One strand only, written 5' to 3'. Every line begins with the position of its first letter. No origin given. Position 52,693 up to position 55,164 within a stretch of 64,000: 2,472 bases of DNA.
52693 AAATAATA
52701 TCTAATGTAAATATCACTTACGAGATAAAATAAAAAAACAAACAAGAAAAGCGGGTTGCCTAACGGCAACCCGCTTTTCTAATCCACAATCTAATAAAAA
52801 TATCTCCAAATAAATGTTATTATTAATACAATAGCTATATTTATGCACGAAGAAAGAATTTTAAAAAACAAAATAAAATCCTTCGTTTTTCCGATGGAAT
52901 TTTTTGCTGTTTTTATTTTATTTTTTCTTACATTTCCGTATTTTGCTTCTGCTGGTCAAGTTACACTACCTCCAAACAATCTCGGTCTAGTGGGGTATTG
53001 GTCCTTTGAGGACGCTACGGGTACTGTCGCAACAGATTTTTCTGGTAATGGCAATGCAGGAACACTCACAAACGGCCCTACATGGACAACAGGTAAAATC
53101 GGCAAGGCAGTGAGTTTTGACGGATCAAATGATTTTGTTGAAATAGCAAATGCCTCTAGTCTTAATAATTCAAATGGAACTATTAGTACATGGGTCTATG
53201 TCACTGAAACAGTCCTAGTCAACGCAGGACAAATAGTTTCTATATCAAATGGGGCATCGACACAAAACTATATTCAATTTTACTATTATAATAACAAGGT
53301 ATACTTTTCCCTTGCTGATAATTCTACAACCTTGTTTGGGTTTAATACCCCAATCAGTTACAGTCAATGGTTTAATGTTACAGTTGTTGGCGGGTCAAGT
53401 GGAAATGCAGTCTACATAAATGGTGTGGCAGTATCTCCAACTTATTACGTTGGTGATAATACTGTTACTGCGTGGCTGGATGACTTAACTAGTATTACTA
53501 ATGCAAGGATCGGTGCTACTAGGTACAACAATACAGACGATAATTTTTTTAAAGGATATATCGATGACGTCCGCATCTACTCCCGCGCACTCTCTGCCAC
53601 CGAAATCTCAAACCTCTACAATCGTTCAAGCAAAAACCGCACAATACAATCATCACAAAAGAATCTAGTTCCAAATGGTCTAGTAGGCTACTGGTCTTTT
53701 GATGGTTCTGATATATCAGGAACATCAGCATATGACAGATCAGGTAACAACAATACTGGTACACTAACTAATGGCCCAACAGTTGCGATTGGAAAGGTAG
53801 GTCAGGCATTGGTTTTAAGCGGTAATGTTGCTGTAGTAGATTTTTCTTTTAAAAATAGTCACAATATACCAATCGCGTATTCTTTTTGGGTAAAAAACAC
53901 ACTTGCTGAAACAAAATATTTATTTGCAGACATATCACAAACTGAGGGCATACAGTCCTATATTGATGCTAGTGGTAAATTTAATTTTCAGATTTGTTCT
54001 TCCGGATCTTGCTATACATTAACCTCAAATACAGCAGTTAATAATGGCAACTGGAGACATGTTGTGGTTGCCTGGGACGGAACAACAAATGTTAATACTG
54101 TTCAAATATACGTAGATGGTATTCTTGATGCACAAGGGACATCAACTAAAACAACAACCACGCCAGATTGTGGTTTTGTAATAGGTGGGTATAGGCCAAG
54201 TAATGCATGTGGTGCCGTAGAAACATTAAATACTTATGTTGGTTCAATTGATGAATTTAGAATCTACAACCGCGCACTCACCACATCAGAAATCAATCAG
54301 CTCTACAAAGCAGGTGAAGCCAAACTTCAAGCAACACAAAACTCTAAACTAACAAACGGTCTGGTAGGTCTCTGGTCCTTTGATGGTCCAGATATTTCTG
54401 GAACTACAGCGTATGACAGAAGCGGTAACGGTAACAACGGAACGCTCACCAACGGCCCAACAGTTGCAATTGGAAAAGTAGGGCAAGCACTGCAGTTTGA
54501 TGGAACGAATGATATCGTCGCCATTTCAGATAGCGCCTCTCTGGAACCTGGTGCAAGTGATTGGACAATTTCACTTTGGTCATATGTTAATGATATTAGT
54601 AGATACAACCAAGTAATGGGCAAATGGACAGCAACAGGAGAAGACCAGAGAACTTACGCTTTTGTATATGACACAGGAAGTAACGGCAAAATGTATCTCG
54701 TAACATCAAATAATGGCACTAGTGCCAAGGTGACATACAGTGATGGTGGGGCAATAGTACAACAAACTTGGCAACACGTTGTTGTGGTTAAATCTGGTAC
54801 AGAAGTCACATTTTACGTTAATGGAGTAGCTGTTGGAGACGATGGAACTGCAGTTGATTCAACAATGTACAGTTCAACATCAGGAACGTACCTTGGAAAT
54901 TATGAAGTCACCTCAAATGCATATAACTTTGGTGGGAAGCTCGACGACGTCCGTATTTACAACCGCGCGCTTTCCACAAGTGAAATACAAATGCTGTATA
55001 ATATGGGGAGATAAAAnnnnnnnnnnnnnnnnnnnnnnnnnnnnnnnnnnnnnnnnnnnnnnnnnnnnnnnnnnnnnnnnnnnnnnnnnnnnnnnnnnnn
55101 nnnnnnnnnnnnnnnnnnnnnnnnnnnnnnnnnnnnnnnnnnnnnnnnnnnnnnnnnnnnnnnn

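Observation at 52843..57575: Mosaic LamG surface-protein family: near-identical N-terminal, C-terminal and internal linker blocks around divergent domain cassettes, in three paralogs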

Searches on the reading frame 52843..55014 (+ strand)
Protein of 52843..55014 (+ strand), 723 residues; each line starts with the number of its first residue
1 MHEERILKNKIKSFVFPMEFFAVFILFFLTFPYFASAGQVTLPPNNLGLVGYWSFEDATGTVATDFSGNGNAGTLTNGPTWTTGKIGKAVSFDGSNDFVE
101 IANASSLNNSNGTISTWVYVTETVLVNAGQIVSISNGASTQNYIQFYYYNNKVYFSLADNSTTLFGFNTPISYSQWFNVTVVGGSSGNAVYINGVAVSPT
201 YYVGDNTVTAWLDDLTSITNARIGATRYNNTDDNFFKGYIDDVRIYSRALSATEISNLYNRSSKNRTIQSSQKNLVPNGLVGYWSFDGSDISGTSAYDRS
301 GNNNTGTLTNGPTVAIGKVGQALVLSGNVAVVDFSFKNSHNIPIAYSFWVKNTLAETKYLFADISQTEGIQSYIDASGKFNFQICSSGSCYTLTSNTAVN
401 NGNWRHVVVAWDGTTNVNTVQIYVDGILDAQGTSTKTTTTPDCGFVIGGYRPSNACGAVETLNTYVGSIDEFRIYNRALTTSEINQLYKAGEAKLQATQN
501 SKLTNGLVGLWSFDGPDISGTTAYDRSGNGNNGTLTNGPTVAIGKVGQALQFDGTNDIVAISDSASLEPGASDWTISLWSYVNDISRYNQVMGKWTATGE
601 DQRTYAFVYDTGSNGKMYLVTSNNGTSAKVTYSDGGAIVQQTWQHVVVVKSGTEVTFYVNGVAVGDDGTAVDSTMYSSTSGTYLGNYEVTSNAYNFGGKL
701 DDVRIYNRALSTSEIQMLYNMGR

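Call 5: search_protein_families(library=pfam, proteins=[window:52843-55014:+], max_evalue=0.01)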
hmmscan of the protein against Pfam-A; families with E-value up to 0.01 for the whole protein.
window:52843-55014:+ (723 aa): 6 families
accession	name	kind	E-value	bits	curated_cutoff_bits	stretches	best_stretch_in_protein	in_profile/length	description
PF13385.13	Laminin_G_3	-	2.9e-65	219.4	27.6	3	553-716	1-151/151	Concanavalin A-like lectin/glucanases superfamily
PF02973.23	Sialidase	-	2.3e-13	50.5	26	2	131-257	50-183/189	Sialidase, N-terminal domain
PF02210.31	Laminin_G_2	-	5.5e-13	49.9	22.9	2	377-474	27-123/126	Laminin G domain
PF00354.24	Pentaxin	-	2.9e-11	43.9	25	1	347-492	30-171/194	Pentaxin family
PF00054.30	Laminin_G_1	-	2.5e-06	28.2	24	0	614-687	28-100/131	Laminin G domain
PF22925.3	TS_C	-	0.00038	20.5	27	1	632-712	121-201/202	Trans-sialidase, C-terminal domain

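Call 11: find_encoding_contigs(protein=window:52843-55014:+, flank=10000, max_places=10)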
Protein window:52843-55014:+ (723 aa): no gene with exactly this product is on record in the collection.

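Call 12: find_homologous_proteins(query=window:52843-55014:+, max_evalue=1e-10)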
Query window:52843-55014:+ (723 aa): 2700 proteins with E <= 1e-10 among 8000 candidates; the best 120 are listed.
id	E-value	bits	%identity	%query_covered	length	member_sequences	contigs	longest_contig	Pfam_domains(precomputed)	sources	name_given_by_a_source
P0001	0.0e+0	1608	100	100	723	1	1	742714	PF00354.25,PF13385.14,PF02973.23,PF02210.32,PF00054.31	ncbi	-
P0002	4.4e-162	559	36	93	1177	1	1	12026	PF22925.4,PF07953.21,PF13385.14,PF02973.23,PF02210.32,PF00054.31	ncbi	-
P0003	9.8e-161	555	36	94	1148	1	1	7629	PF07953.21,PF00354.25,PF13385.14,PF02973.23,PF02210.32,PF00054.31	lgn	-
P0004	5.7e-160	552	36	93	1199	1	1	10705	PF07953.21,PF00354.25,PF13385.14,PF02973.23,PF02210.32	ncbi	-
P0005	1.8e-156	541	33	93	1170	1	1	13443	PF07953.21,PF00354.25,PF13385.14,PF02973.23,PF02210.32,PF00054.31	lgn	-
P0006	5.0e-156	539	35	95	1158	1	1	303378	PF07953.21,PF13385.14,PF02973.23,PF02210.32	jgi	jgi:hypothetical protein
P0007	1.4e-151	525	36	93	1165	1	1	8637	PF22925.4,PF07953.21,PF06439.19,PF00354.25,PF13385.14,PF02973.23,PF02210.32,PF00054.31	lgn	-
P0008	9.9e-151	522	35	96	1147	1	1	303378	PF07953.21,PF00354.25,PF13385.14,PF02973.23,PF02210.32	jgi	jgi:hypothetical protein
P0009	7.7e-148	512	34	99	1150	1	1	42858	PF22925.4,PF07953.21,PF06439.19,PF00354.25,PF13385.14,PF02973.23,PF02210.32,PF00054.31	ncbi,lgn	-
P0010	1.9e-146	508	35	98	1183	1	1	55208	PF07953.21,PF00354.25,PF13385.14,PF02973.23,PF02210.32,PF00054.31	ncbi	-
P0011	2.0e-146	508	33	98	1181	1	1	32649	PF07953.21,PF13385.14,PF02973.23,PF02210.32,PF00054.31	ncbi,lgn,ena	-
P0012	1.1e-145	505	35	93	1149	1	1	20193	PF07953.21,PF00354.25,PF13385.14,PF02973.23,PF02210.32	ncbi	-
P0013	1.5e-145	505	44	96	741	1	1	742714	PF07953.21,PF13385.14,PF02973.23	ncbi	-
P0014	3.0e-145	504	35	99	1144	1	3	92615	PF07953.21,PF00354.25,PF13385.14,PF02973.23,PF02210.32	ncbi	-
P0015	3.0e-145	504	34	100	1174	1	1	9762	PF22925.4,PF07953.21,PF06439.19,PF00354.25,PF13385.14,PF02973.23,PF02210.32,PF00054.31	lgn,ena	-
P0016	6.9e-144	499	35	93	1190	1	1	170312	PF07953.21,PF00354.25,PF13385.14,PF02973.23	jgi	-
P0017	1.6e-143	498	34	93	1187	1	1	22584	PF07953.21,PF00354.25,PF13385.14,PF02973.23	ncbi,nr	ncbi:MAG: LamG domain-containing protein [Candidatus Moranbacteria bacterium]|nr:LamG domain-contain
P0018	1.2e-142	495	33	93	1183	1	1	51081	PF07953.21,PF00354.25,PF13385.14,PF02973.23,PF02210.32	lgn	-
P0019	1.2e-142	495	33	93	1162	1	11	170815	PF22925.4,PF07953.21,PF13385.14,PF02973.23,PF02210.32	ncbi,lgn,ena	-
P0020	2.2e-142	494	32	93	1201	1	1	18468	PF07953.21,PF00354.25,PF13385.14,PF02973.23,PF02210.32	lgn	-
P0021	7.4e-142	492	34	93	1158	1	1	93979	PF07953.21,PF00354.25,PF13385.14,PF02973.23,PF02210.32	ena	-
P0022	2.3e-141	491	34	93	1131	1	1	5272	PF07953.21,PF13385.14,PF02973.23,PF02210.32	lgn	-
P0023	4.2e-141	490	34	99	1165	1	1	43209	PF22925.4,PF13385.14,PF02973.23,PF02210.32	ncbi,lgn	ncbi:MAG: LamG domain-containing protein [Candidatus Moraniibacteriota bacterium]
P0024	7.7e-141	489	31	99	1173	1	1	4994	PF07953.21,PF00354.25,PF13385.14,PF02973.23,PF02210.32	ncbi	-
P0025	9.7e-141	489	34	93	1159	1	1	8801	PF07953.21,PF06439.19,PF00354.25,PF13385.14,PF02973.23,PF02210.32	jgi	jgi:hypothetical protein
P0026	1.0e-140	489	33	97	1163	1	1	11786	PF07953.21,PF00354.25,PF13385.14,PF02973.23,PF02210.32,PF00054.31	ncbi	-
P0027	1.8e-140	488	32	95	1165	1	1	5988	PF07953.21,PF00354.25,PF13385.14,PF02973.23,PF02210.32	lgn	-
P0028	8.0e-140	486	32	100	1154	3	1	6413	PF22925.4,PF07953.21,PF00354.25,PF13385.14,PF02973.23,PF02210.32,PF00054.31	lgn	-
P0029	5.2e-139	483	31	93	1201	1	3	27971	PF07953.21,PF13385.14,PF02973.23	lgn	-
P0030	6.2e-139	483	31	93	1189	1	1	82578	PF07953.21,PF13385.14,PF02973.23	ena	-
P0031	1.3e-138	482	37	95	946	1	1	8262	PF00354.25,PF13385.14,PF02973.23,PF02210.32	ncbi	-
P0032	1.8e-138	481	34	93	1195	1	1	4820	PF07953.21,PF00354.25,PF13385.14,PF02973.23,PF02210.32,PF00054.31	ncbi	-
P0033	5.0e-138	480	33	99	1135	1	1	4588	PF22925.4,PF07953.21,PF00354.25,PF13385.14,PF02973.23,PF02210.32,PF00054.31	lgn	-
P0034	6.7e-138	479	33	93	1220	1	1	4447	PF22925.4,PF07953.21,PF00354.25,PF13385.14,PF02973.23,PF02210.32,PF00054.31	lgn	-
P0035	1.4e-137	478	34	93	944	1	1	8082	PF07953.21,PF00354.25,PF13385.14,PF02973.23,PF02210.32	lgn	-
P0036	2.0e-137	478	35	93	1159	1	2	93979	PF07953.21,PF13385.14,PF02973.23,PF02210.32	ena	-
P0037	5.3e-137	476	33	93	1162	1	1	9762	PF22925.4,PF07953.21,PF00354.25,PF13385.14,PF02973.23,PF02210.32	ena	-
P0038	6.5e-137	476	34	93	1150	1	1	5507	PF07953.21,PF13385.14,PF02973.23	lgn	-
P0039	3.2e-136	474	36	99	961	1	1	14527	PF07953.21,PF00354.25,PF13385.14,PF02973.23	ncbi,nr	ncbi:MAG: LamG domain-containing protein [bacterium]|nr:LamG domain-containing protein [bacterium]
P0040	3.3e-136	474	38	79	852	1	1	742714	PF07953.21,PF13385.14,PF02210.32,PF00054.31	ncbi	-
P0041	3.8e-136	474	32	94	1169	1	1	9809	PF22925.4,PF07953.21,PF00354.25,PF13385.14,PF02973.23,PF02210.32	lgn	-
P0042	4.1e-136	473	34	93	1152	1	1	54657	PF22925.4,PF07953.21,PF00354.25,PF13385.14,PF02973.23,PF02210.32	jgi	jgi:hypothetical protein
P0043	9.3e-136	472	34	95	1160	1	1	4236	PF07953.21,PF13385.14,PF02973.23,PF02210.32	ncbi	-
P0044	4.9e-135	470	36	93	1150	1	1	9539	PF22925.4,PF00354.25,PF13385.14,PF02973.23,PF02210.32,PF00054.31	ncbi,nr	ncbi:MAG: LamG domain-containing protein [Candidatus Moraniibacteriota bacterium]|nr:MAG: LamG domai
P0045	7.3e-135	469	35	93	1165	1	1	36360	PF07953.21,PF00354.25,PF13385.14,PF02973.23,PF02210.32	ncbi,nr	ncbi:MAG: LamG domain-containing protein [Candidatus Moranbacteria bacterium]|nr:LamG domain-contain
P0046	9.4e-135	469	34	93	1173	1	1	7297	PF22925.4,PF07953.21,PF06439.19,PF00354.25,PF13385.14,PF02973.23,PF02210.32,PF00054.31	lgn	-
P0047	1.8e-134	468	37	93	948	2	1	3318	PF07953.21,PF13385.14,PF02973.23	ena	-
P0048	2.2e-134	468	35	93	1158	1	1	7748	PF07953.21,PF13385.14,PF02973.23,PF02210.32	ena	-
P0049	8.8e-134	466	34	94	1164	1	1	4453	PF22925.4,PF07953.21,PF00354.25,PF13385.14,PF02973.23,PF02210.32,PF00054.31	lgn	-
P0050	1.6e-133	465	34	93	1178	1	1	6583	PF07953.21,PF00354.25,PF13385.14,PF02973.23,PF02210.32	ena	-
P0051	1.8e-133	465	31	99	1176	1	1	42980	PF07953.21,PF13385.14,PF02973.23,PF02210.32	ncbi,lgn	-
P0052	3.5e-133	464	32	95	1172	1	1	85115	PF22925.4,PF07953.21,PF00354.25,PF13385.14,PF02973.23,PF02210.32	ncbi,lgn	-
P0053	8.8e-133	462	35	93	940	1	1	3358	PF22925.4,PF07953.21,PF13385.14,PF02973.23,PF02210.32,PF00054.31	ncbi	-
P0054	1.8e-132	461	32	93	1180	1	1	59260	PF07953.21,PF13385.14,PF02973.23,PF02210.32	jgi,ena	-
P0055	7.6e-132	459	35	95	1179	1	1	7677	PF07953.21,PF00354.25,PF13385.14,PF02973.23,PF02210.32,PF00054.31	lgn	-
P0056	4.2e-131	457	32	97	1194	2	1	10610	PF07953.21,PF00354.25,PF13385.14,PF02973.23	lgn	-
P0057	7.3e-131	456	31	99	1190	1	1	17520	PF22925.4,PF07953.21,PF13385.14,PF02973.23,PF02210.32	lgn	-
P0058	1.6e-130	455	34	93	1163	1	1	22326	PF07953.21,PF00354.25,PF13385.14,PF02973.23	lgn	-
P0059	2.3e-130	455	37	94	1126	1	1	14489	PF07953.21,PF00354.25,PF13385.14,PF02973.23,PF02210.32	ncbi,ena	-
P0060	1.1e-129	452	32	95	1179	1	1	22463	PF07953.21,PF13385.14,PF02973.23,PF02210.32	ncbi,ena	-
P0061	1.9e-129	451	35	93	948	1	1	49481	PF22925.4,PF07953.21,PF00354.25,PF13385.14,PF02973.23,PF02210.32,PF00054.31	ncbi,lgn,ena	-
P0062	2.3e-129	451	35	93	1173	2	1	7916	PF07953.21,PF00354.25,PF13385.14,PF02973.23,PF02210.32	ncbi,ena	-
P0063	1.3e-128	449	33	100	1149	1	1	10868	PF07953.21,PF00354.25,PF13385.14,PF02973.23,PF02210.32,PF00054.31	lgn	-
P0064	2.1e-127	445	37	93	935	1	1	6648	PF07953.21,PF00354.25,PF13385.14,PF02973.23,PF02210.32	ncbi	-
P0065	1.1e-126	442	31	95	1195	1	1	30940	PF22925.4,PF07953.21,PF00354.25,PF13385.14,PF02973.23,PF02210.32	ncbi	ncbi:MAG: LamG domain-containing protein [Candidatus Moraniibacteriota bacterium]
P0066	1.5e-126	442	35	95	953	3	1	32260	PF07953.21,PF00354.25,PF13385.14,PF02973.23,PF02210.32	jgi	jgi:hypothetical protein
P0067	3.7e-126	441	36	93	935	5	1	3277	PF00354.25,PF13385.14,PF02973.23,PF02210.32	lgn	-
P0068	5.3e-126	440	38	95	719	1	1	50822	PF22925.4,PF07953.21,PF06439.19,PF00354.25,PF13385.14,PF02973.23,PF02210.32,PF00054.31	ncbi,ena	-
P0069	1.1e-125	439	35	99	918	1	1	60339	PF22925.4,PF07953.21,PF00354.25,PF13385.14,PF02973.23,PF02210.32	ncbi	-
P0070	4.8e-124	434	33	93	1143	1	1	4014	PF22925.4,PF07953.21,PF00354.25,PF13385.14,PF02973.23,PF02210.32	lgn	-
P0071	4.0e-123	431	32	98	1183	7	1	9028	PF07953.21,PF00354.25,PF13385.14,PF02973.23,PF02210.32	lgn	-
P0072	6.2e-123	430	31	97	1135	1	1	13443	PF22925.4,PF07953.21,PF00354.25,PF13385.14,PF02973.23,PF02210.32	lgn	-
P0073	8.9e-123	429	31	99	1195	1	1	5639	PF07953.21,PF00354.25,PF13385.14,PF02973.23,PF02210.32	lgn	-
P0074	9.5e-123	429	35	95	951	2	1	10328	PF07953.21,PF00354.25,PF13385.14,PF02973.23,PF02210.32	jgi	-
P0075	1.0e-122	429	33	95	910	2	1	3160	PF07953.21,PF00354.25,PF13385.14,PF02973.23,PF02210.32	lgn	-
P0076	3.9e-122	427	35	93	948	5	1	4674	PF07953.21,PF00354.25,PF13385.14,PF02973.23,PF02210.32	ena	-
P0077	8.7e-122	426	37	99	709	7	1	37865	PF07953.21,PF00354.25,PF13385.14,PF02973.23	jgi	-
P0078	1.8e-121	425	36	94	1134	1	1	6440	PF07953.21,PF00354.25,PF13385.14,PF02973.23,PF02210.32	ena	-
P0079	3.0e-121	424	36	93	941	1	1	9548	PF07953.21,PF00354.25,PF13385.14,PF02973.23,PF02210.32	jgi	-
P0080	3.6e-121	424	33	93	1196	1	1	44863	PF07953.21,PF13385.14,PF02973.23,PF02210.32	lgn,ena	-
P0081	9.4e-121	423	35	93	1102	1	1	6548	PF22925.4,PF07953.21,PF00354.25,PF13385.14,PF02973.23,PF02210.32,PF00054.31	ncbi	-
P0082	4.0e-120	421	32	93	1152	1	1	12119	PF07953.21,PF13385.14,PF02973.23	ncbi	-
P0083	6.5e-120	420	33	93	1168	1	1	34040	PF07953.21,PF13385.14,PF02973.23,PF02210.32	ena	-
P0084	8.6e-120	420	35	93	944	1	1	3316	PF07953.21,PF13385.14,PF02973.23,PF02210.32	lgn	-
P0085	2.1e-119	418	35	94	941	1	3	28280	PF07953.21,PF00354.25,PF13385.14,PF02973.23,PF02210.32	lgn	-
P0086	2.4e-119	418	38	95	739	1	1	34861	PF22925.4,PF07953.21,PF13385.14,PF02973.23,PF02210.32,PF00054.31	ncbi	-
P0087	8.5e-119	416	33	93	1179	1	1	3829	PF07953.21,PF13385.14,PF02973.23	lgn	-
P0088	1.1e-118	416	39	98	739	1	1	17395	PF22925.4,PF06439.19,PF13385.14,PF02973.23,PF02210.32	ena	-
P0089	4.3e-118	414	33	93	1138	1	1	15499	PF07953.21,PF00354.25,PF13385.14,PF02973.23,PF02210.32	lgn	-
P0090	1.1e-117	413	34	93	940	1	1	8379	PF22925.4,PF07953.21,PF00354.25,PF13385.14,PF02210.32,PF00054.31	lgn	-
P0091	1.7e-117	412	36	98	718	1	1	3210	PF13385.14,PF02973.23,PF02210.32,PF00054.31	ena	-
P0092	3.0e-117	411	32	93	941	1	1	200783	PF07953.21,PF13385.14,PF02973.23,PF02210.32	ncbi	-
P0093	5.6e-117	410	32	93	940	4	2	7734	PF07953.21,PF13385.14,PF02973.23,PF02210.32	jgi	jgi:hypothetical protein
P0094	6.6e-116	407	32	93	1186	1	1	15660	PF13385.14,PF02973.23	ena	-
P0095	2.2e-115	405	35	100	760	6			PF07953.21,PF00354.25,PF13385.14,PF02973.23,PF02210.32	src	-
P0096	6.8e-115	403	37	93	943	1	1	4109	PF22925.4,PF07953.21,PF00354.25,PF13385.14,PF02973.23,PF02210.32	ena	-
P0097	5.7e-114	400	33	97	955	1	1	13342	PF07953.21,PF13385.14,PF02973.23,PF02210.32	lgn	-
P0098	8.9e-114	400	37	99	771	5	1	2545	PF00354.25,PF13385.14,PF02973.23,PF02210.32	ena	-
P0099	5.8e-113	397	37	97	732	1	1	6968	PF07953.21,PF13385.14,PF02973.23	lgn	-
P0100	1.2e-112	396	33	94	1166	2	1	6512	PF07953.21,PF00354.25,PF13385.14,PF02973.23,PF02210.32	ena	-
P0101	1.6e-112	396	34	96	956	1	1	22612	PF07953.21,PF00354.25,PF13385.14,PF02973.23,PF02210.32,PF00054.31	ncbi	-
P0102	2.8e-112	395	35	99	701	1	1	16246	PF07953.21,PF00354.25,PF13385.14,PF02973.23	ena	-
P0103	3.7e-112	394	35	99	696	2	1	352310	PF07953.21,PF00354.25,PF13385.14,PF02973.23,PF02210.32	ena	-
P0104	3.8e-112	394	39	100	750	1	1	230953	PF07953.21,PF13385.14,PF02973.23,PF02210.32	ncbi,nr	ncbi:MAG: LamG domain-containing protein [Candidatus Pacebacteria bacterium]|nr:LamG domain-containi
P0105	3.9e-112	394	29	93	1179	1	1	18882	PF00354.25,PF13385.14,PF02973.23,PF02210.32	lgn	-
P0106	1.1e-111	393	39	99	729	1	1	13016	PF13385.14,PF02973.23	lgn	-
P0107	1.1e-111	393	32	93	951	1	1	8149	PF07953.21,PF13385.14,PF02210.32,PF00054.31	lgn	-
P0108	2.0e-111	392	38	98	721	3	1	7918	PF13385.14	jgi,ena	-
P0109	2.4e-111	392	35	96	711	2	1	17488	PF13385.14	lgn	-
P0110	3.3e-111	391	38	98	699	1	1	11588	PF07953.21,PF00354.25,PF13385.14,PF02973.23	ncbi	-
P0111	4.2e-111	391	35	93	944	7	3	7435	PF07953.21,PF00354.25,PF13385.14,PF02973.23,PF02210.32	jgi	jgi:hypothetical protein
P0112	9.9e-111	390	35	69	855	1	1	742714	PF07953.21,PF00354.25,PF13385.14,PF02973.23,PF02210.32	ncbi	-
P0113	1.5e-110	389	34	99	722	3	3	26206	PF00354.25,PF13385.14,PF02973.23,PF02210.32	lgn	-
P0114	4.9e-110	387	37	98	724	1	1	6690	PF13385.14,PF02973.23,PF02210.32,PF00054.31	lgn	-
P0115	5.7e-110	387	38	98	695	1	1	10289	PF00354.25,PF13385.14,PF02973.23,PF02210.32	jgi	jgi:hypothetical protein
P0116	1.2e-109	386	34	98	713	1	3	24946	PF13385.14,PF02973.23,PF02210.32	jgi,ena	-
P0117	1.3e-109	386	32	99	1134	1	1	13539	PF07953.21,PF00354.25,PF13385.14,PF02973.23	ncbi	-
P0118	2.2e-109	385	33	94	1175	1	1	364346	PF07953.21,PF00354.25,PF13385.14,PF02973.23,PF02210.32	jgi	jgi:hypothetical protein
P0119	4.5e-109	384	34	95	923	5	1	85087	PF07953.21,PF13385.14,PF02973.23,PF02210.32,PF00054.31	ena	-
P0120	5.2e-109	384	33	94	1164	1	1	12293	PF07953.21,PF00354.25,PF13385.14,PF02973.23,PF02210.32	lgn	-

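Call 19: find_encoding_contigs(protein=P0112, flank=10000, max_places=3)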
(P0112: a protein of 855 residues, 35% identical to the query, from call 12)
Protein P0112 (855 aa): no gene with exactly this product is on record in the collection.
